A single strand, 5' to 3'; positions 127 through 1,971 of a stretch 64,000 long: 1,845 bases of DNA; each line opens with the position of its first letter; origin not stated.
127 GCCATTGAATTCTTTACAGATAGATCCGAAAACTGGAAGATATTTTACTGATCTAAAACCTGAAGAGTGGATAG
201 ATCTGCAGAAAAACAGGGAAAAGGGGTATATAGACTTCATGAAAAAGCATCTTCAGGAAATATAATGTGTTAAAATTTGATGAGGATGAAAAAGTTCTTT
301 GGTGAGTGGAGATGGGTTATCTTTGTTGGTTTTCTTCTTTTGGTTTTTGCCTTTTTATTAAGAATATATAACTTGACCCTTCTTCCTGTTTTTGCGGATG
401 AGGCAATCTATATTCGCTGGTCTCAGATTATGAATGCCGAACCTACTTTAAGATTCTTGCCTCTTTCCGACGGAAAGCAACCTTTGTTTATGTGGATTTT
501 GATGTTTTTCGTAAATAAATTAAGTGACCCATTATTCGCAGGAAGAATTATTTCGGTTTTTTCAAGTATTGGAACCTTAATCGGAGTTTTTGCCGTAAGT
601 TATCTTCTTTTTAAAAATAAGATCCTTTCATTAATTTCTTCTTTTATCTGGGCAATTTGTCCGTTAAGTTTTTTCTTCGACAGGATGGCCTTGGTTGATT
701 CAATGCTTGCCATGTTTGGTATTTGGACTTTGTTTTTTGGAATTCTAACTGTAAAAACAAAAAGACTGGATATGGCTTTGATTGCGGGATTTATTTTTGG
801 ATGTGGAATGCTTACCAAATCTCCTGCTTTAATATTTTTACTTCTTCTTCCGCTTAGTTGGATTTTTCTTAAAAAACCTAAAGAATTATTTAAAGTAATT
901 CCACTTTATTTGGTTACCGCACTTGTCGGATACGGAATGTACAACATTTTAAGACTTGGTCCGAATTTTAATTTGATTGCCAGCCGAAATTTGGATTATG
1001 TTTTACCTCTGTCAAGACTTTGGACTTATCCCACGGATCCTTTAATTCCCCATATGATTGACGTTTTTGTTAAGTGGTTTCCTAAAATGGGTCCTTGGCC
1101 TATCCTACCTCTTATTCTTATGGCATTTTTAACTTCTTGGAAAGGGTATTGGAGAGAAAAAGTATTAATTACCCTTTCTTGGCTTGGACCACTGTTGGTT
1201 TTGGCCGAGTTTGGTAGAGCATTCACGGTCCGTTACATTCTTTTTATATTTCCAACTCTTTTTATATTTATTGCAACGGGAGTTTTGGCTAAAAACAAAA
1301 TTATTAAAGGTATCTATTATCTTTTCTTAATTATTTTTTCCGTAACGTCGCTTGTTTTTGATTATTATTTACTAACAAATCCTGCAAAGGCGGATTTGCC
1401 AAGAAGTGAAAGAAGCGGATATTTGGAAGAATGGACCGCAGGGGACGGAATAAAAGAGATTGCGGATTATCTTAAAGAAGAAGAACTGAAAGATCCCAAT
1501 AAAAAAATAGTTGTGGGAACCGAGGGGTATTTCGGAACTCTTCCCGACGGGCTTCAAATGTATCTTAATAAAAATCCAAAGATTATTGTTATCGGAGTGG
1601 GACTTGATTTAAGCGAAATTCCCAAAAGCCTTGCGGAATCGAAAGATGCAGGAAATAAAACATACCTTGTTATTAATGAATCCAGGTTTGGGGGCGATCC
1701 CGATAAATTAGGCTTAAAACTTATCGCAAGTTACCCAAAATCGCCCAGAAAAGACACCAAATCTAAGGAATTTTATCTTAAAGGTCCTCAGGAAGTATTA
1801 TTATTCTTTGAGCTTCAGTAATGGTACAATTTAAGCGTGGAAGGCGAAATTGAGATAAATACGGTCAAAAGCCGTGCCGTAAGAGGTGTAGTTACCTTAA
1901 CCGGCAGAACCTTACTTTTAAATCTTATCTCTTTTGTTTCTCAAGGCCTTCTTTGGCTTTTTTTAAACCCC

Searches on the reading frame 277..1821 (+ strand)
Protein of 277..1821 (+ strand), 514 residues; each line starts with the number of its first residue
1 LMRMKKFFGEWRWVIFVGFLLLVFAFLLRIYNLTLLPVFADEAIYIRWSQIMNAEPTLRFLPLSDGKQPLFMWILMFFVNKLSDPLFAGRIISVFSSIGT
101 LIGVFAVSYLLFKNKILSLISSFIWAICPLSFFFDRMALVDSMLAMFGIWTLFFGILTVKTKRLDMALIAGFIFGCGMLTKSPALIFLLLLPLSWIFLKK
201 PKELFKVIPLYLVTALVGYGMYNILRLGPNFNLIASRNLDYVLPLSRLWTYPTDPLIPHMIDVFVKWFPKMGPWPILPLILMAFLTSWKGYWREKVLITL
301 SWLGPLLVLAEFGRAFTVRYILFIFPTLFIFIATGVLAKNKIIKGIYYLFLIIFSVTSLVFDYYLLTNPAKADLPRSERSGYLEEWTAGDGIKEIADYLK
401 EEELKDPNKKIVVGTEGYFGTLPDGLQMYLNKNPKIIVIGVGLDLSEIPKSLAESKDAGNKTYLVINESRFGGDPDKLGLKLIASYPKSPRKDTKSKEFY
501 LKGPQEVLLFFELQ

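Call 35: search_protein_families(library=pfam, proteins=[window:277-1821:+], max_evalue=0.00001)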
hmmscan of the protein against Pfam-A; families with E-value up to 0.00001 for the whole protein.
window:277-1821:+ (514 aa): 1 family
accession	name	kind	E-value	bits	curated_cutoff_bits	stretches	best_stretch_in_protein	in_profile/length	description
PF13231.12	PMT_2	-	7.8e-11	42.9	26.1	1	69-216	4-148/160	Dolichyl-phosphate-mannose-protein mannosyltransferase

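Call 39: find_encoding_contigs(protein=window:277-1821:+, flank=10000, max_places=2)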
Protein window:277-1821:+ (514 aa): no gene with exactly this product is on record in the collection.
